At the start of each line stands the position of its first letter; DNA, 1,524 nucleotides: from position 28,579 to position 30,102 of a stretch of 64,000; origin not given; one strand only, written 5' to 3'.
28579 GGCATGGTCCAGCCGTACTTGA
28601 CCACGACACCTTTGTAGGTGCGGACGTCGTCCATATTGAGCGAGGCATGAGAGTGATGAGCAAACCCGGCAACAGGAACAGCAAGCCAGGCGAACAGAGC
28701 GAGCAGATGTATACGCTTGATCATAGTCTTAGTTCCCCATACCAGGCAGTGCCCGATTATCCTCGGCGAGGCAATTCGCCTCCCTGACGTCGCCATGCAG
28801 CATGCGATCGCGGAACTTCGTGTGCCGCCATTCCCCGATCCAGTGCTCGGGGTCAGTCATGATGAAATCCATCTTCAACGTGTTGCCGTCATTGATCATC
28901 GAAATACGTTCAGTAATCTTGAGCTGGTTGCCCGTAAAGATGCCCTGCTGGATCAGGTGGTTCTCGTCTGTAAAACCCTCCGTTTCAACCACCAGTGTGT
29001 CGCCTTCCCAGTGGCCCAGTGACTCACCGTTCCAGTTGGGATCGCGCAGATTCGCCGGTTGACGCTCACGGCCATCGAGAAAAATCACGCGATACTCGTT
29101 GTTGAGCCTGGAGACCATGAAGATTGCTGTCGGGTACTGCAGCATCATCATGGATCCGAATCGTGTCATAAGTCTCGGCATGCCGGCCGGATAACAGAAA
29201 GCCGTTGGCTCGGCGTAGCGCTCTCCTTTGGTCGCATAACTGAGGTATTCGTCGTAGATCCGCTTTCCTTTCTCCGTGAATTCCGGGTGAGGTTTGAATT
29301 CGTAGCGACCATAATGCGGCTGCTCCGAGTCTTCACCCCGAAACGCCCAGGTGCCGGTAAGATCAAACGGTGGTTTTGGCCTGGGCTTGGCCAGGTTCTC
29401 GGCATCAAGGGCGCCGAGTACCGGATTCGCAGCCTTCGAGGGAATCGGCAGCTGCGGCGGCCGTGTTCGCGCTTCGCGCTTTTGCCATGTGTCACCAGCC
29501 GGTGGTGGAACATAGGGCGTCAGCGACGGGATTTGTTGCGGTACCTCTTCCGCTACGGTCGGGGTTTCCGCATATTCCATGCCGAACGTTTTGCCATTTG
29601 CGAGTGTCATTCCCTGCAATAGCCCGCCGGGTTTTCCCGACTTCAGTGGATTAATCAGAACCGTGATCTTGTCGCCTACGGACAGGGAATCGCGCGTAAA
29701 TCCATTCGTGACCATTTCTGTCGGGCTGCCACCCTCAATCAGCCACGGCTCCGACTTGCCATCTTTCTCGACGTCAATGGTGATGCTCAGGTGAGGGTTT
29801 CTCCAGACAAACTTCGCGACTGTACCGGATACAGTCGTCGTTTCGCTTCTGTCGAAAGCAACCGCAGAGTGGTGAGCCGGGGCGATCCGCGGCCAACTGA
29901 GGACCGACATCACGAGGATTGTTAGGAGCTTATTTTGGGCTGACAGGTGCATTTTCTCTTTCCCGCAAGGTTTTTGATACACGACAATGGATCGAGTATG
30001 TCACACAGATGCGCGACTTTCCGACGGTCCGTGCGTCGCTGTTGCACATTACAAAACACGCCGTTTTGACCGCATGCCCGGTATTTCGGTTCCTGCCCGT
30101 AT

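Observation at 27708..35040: Candidate periplasmic processing module: two HHS proteins divergent from two Tat-exported PLP enzymes, a cupin and a Na+ symporter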

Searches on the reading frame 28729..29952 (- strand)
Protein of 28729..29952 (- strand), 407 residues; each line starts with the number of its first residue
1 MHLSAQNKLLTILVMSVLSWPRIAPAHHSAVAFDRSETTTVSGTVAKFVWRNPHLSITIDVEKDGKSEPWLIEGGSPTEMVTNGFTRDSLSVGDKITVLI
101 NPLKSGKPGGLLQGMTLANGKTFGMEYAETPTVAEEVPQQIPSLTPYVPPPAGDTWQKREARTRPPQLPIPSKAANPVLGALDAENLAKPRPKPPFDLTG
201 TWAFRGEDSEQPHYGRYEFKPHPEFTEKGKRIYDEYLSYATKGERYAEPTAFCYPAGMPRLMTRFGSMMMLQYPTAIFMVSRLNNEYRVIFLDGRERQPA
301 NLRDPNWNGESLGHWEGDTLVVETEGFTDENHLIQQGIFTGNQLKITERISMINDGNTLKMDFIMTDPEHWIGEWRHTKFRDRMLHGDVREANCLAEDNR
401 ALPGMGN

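Call 3: search_protein_families(library=pfam, proteins=[window:28729-29952:-], max_evalue=0.01)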
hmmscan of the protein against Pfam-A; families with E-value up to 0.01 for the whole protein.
window:28729-29952:- (407 aa): 1 family
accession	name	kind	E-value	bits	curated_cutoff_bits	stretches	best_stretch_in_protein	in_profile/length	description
PF19649.4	DUF6152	-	1.6e-26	92.6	27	1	19-111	4-97/98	Family of unknown function (DUF6152)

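Call 4: search_protein_families(library=ncbifam, proteins=[window:28729-29952:-], max_evalue=0.01)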
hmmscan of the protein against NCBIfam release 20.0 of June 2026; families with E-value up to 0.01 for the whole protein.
window:28729-29952:- (407 aa): 0 families

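Call 16: search_solved_structures(query=window:28729-29952:-, max_evalue=1)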
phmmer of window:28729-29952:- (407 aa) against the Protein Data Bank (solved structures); distinct sequences matched with E-value up to 1: 0.
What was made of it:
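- Tried and rejected: Sequence search of DUF6152_B against the PDB: no hit (call 16).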

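Call 21: find_homologous_proteins(query=window:28729-29952:-, max_evalue=0.00001)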
Query window:28729-29952:- (407 aa): 1960 proteins with E <= 0.00001 among 4241 candidates; the best 120 are listed.
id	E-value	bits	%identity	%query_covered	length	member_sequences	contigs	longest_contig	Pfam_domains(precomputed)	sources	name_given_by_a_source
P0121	1.2e-255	866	92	95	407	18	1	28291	PF19649.5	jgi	jgi:hypothetical protein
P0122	1.6e-232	790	84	97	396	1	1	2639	PF19649.5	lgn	-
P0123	1.2e-230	784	86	95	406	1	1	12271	PF19649.5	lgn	-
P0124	1.0e-227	774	80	100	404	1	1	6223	PF19649.5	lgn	-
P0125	1.0e-226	771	80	100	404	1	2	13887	PF19649.5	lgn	-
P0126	1.4e-226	770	83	95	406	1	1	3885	PF19649.5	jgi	-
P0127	3.5e-226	769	81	100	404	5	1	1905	PF19649.5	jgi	-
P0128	3.4e-224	762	80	100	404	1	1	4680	PF19649.5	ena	-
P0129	7.6e-223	758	79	100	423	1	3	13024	PF19649.5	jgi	jgi:hypothetical protein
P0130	6.3e-220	748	80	98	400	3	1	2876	PF19649.5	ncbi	-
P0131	1.1e-216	738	78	98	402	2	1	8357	PF19649.5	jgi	-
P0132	7.1e-214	728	79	94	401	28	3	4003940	PF19649.5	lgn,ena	-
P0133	1.6e-206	704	75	100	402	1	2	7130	PF19649.5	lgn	-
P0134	4.6e-206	703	74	100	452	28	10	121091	PF19649.5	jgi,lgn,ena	jgi:hypothetical protein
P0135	3.5e-197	673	73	100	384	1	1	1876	PF19649.5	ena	-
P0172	5.5e-173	594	63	99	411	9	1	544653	PF19649.5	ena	-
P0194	1.5e-168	579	64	94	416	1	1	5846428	PF19649.5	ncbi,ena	-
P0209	6.6e-167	574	62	98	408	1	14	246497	PF19649.5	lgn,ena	-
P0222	4.6e-166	571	62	93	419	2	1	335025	PF19649.5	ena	-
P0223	5.5e-166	570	64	97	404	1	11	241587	PF19649.5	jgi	jgi:hypothetical protein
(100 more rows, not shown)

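Call 22: find_encoding_contigs(protein=P0194, flank=8000, max_places=2)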
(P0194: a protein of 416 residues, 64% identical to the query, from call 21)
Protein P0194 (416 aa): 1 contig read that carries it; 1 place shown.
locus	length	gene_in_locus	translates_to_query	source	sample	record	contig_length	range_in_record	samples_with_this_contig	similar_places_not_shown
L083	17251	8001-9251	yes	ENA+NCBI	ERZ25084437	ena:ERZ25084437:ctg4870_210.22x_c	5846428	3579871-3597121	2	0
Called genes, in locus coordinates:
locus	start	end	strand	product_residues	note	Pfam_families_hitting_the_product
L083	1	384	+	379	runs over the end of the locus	PF01557:FAA_hydrolase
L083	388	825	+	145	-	PF00383:dCMP_cyt_deam_1, PF14437:MafB19-deam, PF14439:Bd3614-deam (weak)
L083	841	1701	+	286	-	PF01171:ATP_bind_3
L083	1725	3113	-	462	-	PF00753:Lactamase_B (weak), PF12706:Lactamase_B_2, PF16661:Lactamase_B_6 (weak), PF10996:Beta-Casp, PF07521:RMMBL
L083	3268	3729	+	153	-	PF10116:Host_attach, PF18856:baeRF_family12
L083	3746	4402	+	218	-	PF01135:PCMT, PF08241:Methyltransf_11 (faint), PF00398:RrnaAD (weak), PF05175:MTS (faint), PF13649:Methyltransf_25, PF13847:Methyltransf_31 (weak)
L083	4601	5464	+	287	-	PF00582:Usp (weak)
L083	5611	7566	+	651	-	PF02776:TPP_enzyme_N, PF02775:TPP_enzyme_C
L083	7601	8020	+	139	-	PF00034:Cytochrom_C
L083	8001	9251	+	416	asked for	PF19649:DUF6152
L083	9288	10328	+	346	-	PF19649:DUF6152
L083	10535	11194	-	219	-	PF02798:GST_N, PF13409:GST_N_2, PF13417:GST_N_3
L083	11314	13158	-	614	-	PF00144:Beta-lactamase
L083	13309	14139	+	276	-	-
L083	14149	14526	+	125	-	PF19649:DUF6152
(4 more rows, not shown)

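Call 23: find_encoding_contigs(protein=P0134, flank=8000, max_places=3)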
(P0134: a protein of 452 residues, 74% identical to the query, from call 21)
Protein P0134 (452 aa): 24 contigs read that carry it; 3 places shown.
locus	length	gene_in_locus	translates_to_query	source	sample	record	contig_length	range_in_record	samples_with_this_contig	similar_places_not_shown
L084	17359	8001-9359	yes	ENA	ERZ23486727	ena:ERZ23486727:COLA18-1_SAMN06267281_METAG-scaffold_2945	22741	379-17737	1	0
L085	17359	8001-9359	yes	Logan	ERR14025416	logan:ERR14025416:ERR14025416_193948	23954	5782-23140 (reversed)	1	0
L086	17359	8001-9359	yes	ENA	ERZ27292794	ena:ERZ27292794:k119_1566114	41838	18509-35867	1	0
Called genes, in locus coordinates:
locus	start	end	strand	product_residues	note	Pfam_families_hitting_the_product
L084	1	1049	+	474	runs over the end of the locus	?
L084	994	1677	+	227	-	-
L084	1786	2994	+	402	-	PF00903:Glyoxalase (weak)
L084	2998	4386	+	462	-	PF00209:SNF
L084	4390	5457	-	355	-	PF07883:Cupin_2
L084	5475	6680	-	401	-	-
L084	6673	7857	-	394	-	PF03841:SelA (weak)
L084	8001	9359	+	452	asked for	PF19649:DUF6152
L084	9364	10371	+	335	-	PF19649:DUF6152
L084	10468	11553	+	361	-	PF04204:HTS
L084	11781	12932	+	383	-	PF01053:Cys_Met_Meta_PP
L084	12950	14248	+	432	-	PF01053:Cys_Met_Meta_PP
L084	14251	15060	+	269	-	PF00561:Abhydrolase_1, PF12146:Hydrolase_4 (faint), PF12697:Abhydrolase_6, PF06821:Ser_hydrolase (faint)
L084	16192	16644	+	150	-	-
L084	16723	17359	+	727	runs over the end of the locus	PF12838:Fer4_7 (weak)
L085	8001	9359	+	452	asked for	PF19649:DUF6152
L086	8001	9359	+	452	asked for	PF19649:DUF6152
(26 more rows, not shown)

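Call 24: find_encoding_contigs(protein=P0172, flank=8000, max_places=2)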
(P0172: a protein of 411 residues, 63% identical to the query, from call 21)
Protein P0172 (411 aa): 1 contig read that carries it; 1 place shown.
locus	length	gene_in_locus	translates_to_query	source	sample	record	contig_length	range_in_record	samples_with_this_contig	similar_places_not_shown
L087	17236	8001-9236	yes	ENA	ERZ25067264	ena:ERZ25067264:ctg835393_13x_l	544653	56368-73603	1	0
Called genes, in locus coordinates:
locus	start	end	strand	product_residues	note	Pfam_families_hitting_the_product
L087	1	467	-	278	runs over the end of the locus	-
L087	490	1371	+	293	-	-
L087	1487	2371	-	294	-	PF00753:Lactamase_B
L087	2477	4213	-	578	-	-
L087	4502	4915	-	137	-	PF01436:NHL (faint), PF17170:DUF5128 (weak)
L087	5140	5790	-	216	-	-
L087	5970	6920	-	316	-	PF00389:2-Hacid_dh, PF02826:2-Hacid_dh_C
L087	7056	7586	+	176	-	-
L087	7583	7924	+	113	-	-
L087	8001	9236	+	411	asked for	PF19649:DUF6152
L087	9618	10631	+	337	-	PF19649:DUF6152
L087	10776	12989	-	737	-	PF01432:Peptidase_M3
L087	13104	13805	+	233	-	PF02798:GST_N, PF13409:GST_N_2, PF13417:GST_N_3, PF00043:GST_C (faint)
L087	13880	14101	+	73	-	-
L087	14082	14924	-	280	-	PF02602:HEM4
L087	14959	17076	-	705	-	PF02897:Peptidase_S9_N, PF02129:Peptidase_S15 (weak), PF00326:Peptidase_S9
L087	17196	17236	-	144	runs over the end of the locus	PF00271:Helicase_C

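Call 40: predict_structure(alignment_id=A2)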
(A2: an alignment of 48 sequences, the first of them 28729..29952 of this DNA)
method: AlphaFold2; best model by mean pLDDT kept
length: 407 residues; sequences in the alignment: 48
mean_pLDDT: 75.2   pTM: 0.64
mean pLDDT of the five models: 75.2, 72.3, 70.6, 66.9, 63.1
residues with pLDDT >= 90: 83; 70-90: 203; 50-70: 56; < 50: 65
segments of 3 or more residues with pLDDT < 50: 21-28, 128-145, 249-263, 283-285, 388-407
pLDDT, mean of each block of 10 residues (from residue 1): 74 77 44 81 86 73 90 72 79 92 85 88 67 40 57 85 81 66 81 85 79 78 93 84 61 33 60 82 65 86 75 93 86 73 92 92 94 93 70 41 38
secondary structure, 60 per line:
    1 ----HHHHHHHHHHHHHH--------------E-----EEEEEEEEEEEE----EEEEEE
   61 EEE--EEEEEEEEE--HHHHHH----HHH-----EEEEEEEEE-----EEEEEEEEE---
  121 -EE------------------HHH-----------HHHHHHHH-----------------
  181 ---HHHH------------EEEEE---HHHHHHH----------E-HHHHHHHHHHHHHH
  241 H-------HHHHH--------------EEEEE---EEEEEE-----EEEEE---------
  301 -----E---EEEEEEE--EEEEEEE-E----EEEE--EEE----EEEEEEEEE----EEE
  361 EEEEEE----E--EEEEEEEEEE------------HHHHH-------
elements in order: H5-18 E39-50 E55-63 E66-74 H77-82 E95-103 E109-117 H156-163 H184-187 E200-204 H208-214 H227-241 H249-253 E268-272 E276-281 E287-291 E310-316 E319-325 E332-335 E338-340 E345-353 E358-366 E374-383 H396-400
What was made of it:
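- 28729..29952 (-): DUF6152_B (407 aa): same architecture as A, with a proline-rich linker of about 100 aa. AF2 model with pLDDT 75 (call 40).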

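Call 43: fold_search(model_id=the predicted structure, library=pdb)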
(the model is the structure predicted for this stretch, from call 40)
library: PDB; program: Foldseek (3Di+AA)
matches with E <= 10: 895; with E <= 0.001: 0
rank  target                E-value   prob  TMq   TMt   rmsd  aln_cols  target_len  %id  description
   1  6cqm_H                1.5e-03  1.00  0.16  0.65   3.7        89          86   15  Crystal Structure of mitochondrial single-stranded DNA binding proteins from S. cerevisiae, Rim1 (Form2) (released 2018-05-30)
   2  4dpg_E                1.6e-03  1.00  0.17  0.14  17.8       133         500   16  Crystal Structure of Human LysRS: P38/AIMP2 Complex I (released 2013-02-13)
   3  7ea9_A                2.7e-03  1.00  0.17  0.14  17.9       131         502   18  Crystal Structure of human lysyl-tRNA synthetase Y145H mutant (released 2021-03-31)
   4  4dpg_D                2.7e-03  1.00  0.16  0.13  17.8       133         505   16  Crystal Structure of Human LysRS: P38/AIMP2 Complex I (released 2013-02-13)
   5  4ycu_B                2.9e-03  1.00  0.16  0.14  17.9       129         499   16  Crystal structure of cladosporin in complex with human lysyl-tRNA synthetase (released 2015-06-10)
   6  9dpl_B                3.0e-03  1.00  0.17  0.14  17.8       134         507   17  Human LysRS bound to cellular modified tRNA-Lys3 and AIMP2 (released 2025-03-12)
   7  4ybp                  3.0e-03  1.00  0.21  0.51   8.4       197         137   13  Crystal structure of the R111K:Y134F:T54V:R132Q:P39Q:R59Y mutant of human cellular retinoic acid binding proteinii with  (released 2016-02-24)
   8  4dpg_A                3.2e-03  1.00  0.17  0.14  17.8       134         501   15  Crystal Structure of Human LysRS: P38/AIMP2 Complex I (released 2013-02-13)
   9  3bju_B                3.4e-03  1.00  0.17  0.14   8.9       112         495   18  Crystal Structure of tetrameric form of human lysyl-tRNA synthetase (released 2008-02-05)
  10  4yko_A                3.4e-03  1.00  0.21  0.52   7.4       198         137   12  Crystal structure of the R111K:Y134F:T54V:R132Q:P39Q:R59Y:A32Y:F3Q mutant of human Cellular Retinoic Acid Binding Prot (released 2016-03-09)
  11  5hgq_B                3.4e-03  0.80  0.16  0.14  25.3       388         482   11  Loa loa Lysyl-tRNA synthetase in complex with Cladosporin. (released 2016-10-26)
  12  6cqm_F                3.6e-03  1.00  0.16  0.62   5.6        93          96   11  Crystal Structure of mitochondrial single-stranded DNA binding proteins from S. cerevisiae, Rim1 (Form2) (released 2018-05-30)
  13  6ild_A                3.6e-03  1.00  0.17  0.14  17.9       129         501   16  Crystal Structure of Human LysRS: P38/AIMP2 Complex II (released 2019-02-27)
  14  3bju_C                4.0e-03  1.00  0.17  0.14  18.0       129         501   17  Crystal Structure of tetrameric form of human lysyl-tRNA synthetase (released 2008-02-05)
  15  9dow_A                4.0e-03  0.85  0.18  0.15  21.9       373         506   10  h-LysRS bound to unmodified tRNA-Lys3 (Undocked State, AMP bound) (released 2025-03-12)
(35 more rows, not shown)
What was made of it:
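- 28729..29952 (-): Weak OB-like and FABP/calycin-like fold matches (call 43).
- On Histidine-brace copper proteins (LPMO, CopC, PmoB type): However, the predicted fold is OB-like (call 43) and the N-terminal residues have pLDDT below 50 (call 40).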

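Call 66: find_encoding_contigs(protein=P0132, flank=9000, max_places=1)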
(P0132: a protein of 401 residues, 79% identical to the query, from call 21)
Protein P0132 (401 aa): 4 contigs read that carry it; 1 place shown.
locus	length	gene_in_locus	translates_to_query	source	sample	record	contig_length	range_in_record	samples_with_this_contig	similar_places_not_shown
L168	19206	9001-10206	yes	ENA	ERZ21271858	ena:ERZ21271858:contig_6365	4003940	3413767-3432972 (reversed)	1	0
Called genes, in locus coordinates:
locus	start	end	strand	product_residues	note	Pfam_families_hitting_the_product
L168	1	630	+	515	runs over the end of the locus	PF07969:Amidohydro_3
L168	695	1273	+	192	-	-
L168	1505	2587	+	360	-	PF00144:Beta-lactamase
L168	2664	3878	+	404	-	PF00903:Glyoxalase (weak)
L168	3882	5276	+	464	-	PF00209:SNF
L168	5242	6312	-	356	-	PF07883:Cupin_2 (weak), PF12852:Cupin_6 (faint), PF02311:AraC_binding (faint), PF05899:Cupin_3 (faint), PF07883:Cupin_2 (weak)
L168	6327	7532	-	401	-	-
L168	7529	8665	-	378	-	PF03841:SelA (faint)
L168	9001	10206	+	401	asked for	PF19649:DUF6152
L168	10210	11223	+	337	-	PF19649:DUF6152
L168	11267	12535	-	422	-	PF02353:CMAS, PF13489:Methyltransf_23, PF13649:Methyltransf_25, PF13847:Methyltransf_31, PF08241:Methyltransf_11, PF08242:Methyltransf_12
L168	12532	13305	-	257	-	PF07103:DUF1365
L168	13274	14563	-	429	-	PF13450:NAD_binding_8, PF01593:Amino_oxidase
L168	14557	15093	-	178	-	PF08212:Lipocalin_2, PF00061:Lipocalin (weak)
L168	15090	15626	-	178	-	PF11086:DUF2878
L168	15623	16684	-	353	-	PF02353:CMAS, PF05175:MTS (weak), PF13489:Methyltransf_23, PF08241:Methyltransf_11, PF08242:Methyltransf_12, PF13649:Methyltransf_25, PF13847:Methyltransf_31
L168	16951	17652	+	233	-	PF00072:Response_reg, PF00486:Trans_reg_C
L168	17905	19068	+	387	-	PF00672:HAMP, PF00512:HisKA, PF13581:HATPase_c_2 (weak), PF02518:HATPase_c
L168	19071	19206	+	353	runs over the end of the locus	PF04204:HTS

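Call 67: find_encoding_contigs(protein=P0209, flank=8000, max_places=1)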
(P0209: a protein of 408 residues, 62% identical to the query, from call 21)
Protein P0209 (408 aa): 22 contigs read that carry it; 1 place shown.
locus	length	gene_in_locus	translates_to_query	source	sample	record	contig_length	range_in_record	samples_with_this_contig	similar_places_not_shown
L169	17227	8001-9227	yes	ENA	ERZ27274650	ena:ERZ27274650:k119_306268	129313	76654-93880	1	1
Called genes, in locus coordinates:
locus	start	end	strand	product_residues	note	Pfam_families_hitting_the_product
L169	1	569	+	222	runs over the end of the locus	PF13795:HupE_UreJ_2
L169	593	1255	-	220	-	-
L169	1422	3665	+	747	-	PF06452:CBM9_1, PF19313:DUF5916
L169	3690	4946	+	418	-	PF07690:MFS_1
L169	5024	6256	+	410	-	PF01566:Nramp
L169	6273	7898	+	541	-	PF02776:TPP_enzyme_N, PF00205:TPP_enzyme_M, PF02775:TPP_enzyme_C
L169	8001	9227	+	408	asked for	PF19649:DUF6152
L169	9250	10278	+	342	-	PF19649:DUF6152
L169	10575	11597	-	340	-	-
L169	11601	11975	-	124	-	PF19649:DUF6152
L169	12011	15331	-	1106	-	PF00930:DPPIV_N (faint), PF26549:Tricorn_N, PF26550:Tricorn_2nd, PF07676:PD40, PF26549:Tricorn_N, PF07676:PD40 (weak), PF07969:Amidohydro_3, PF01979:Amidohydro_1, +2 more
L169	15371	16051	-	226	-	PF13386:DsbD_2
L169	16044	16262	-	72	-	PF03597:FixS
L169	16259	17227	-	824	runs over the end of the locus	PF12156:ATPase-cat_bd, PF00403:HMA, PF00122:E1-E2_ATPase, PF00702:Hydrolase, PF08282:Hydrolase_3 (faint)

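Call 68: find_encoding_contigs(protein=P0222, flank=8000, max_places=1)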
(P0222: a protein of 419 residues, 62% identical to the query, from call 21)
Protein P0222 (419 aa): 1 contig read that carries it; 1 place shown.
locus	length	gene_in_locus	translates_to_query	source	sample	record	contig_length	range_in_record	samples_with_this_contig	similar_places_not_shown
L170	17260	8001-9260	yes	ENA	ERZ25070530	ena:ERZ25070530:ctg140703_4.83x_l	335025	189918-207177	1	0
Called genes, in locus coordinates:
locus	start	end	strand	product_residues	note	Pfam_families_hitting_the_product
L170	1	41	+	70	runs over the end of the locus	-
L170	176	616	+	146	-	PF00383:dCMP_cyt_deam_1, PF14437:MafB19-deam, PF14439:Bd3614-deam (weak)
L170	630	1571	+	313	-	-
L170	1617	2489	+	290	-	PF01171:ATP_bind_3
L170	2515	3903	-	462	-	PF00753:Lactamase_B, PF12706:Lactamase_B_2, PF10996:Beta-Casp, PF07521:RMMBL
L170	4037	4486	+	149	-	PF18856:baeRF_family12, PF10116:Host_attach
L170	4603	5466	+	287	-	PF00582:Usp (weak)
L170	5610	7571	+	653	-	PF02776:TPP_enzyme_N, PF02775:TPP_enzyme_C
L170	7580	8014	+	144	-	PF00034:Cytochrom_C, PF13442:Cytochrome_CBB3 (weak)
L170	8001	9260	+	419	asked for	PF19649:DUF6152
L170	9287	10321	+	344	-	PF19649:DUF6152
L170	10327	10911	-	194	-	PF02798:GST_N, PF13409:GST_N_2, PF13417:GST_N_3, PF13410:GST_C_2 (weak)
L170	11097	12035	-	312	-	PF08450:SGL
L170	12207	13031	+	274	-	-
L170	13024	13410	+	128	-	PF19649:DUF6152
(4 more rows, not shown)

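Call 69: find_encoding_contigs(protein=P0223, flank=8000, max_places=1)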
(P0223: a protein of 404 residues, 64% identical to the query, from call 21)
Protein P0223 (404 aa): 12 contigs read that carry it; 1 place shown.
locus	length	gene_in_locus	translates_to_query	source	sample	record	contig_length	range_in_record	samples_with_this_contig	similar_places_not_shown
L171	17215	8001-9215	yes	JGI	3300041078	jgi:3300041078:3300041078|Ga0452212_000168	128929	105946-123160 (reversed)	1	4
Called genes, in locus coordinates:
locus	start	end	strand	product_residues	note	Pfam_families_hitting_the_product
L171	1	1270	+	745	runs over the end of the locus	PF06452:CBM9_1, PF19313:DUF5916 (weak)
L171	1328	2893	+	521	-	PF00884:Sulfatase, PF16347:SGSH_C (weak)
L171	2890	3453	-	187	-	PF03929:PepSY_TM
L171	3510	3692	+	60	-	-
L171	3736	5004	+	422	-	PF07690:MFS_1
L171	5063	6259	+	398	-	PF01566:Nramp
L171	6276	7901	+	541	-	PF02776:TPP_enzyme_N, PF00205:TPP_enzyme_M, PF02775:TPP_enzyme_C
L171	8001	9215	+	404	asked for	PF19649:DUF6152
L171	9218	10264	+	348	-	PF19649:DUF6152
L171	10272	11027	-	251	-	PF19649:DUF6152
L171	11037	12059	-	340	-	-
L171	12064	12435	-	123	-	PF19649:DUF6152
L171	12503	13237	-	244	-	PF13386:DsbD_2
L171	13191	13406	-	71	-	PF03597:FixS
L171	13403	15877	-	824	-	PF12156:ATPase-cat_bd, PF00403:HMA, PF00122:E1-E2_ATPase, PF00702:Hydrolase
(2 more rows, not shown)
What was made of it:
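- In other genomes DUF6152 pairs lie near Nramp, HupE/UreJ, a FixI-type P-type ATPase and DsbD_2 (calls 67, 69).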
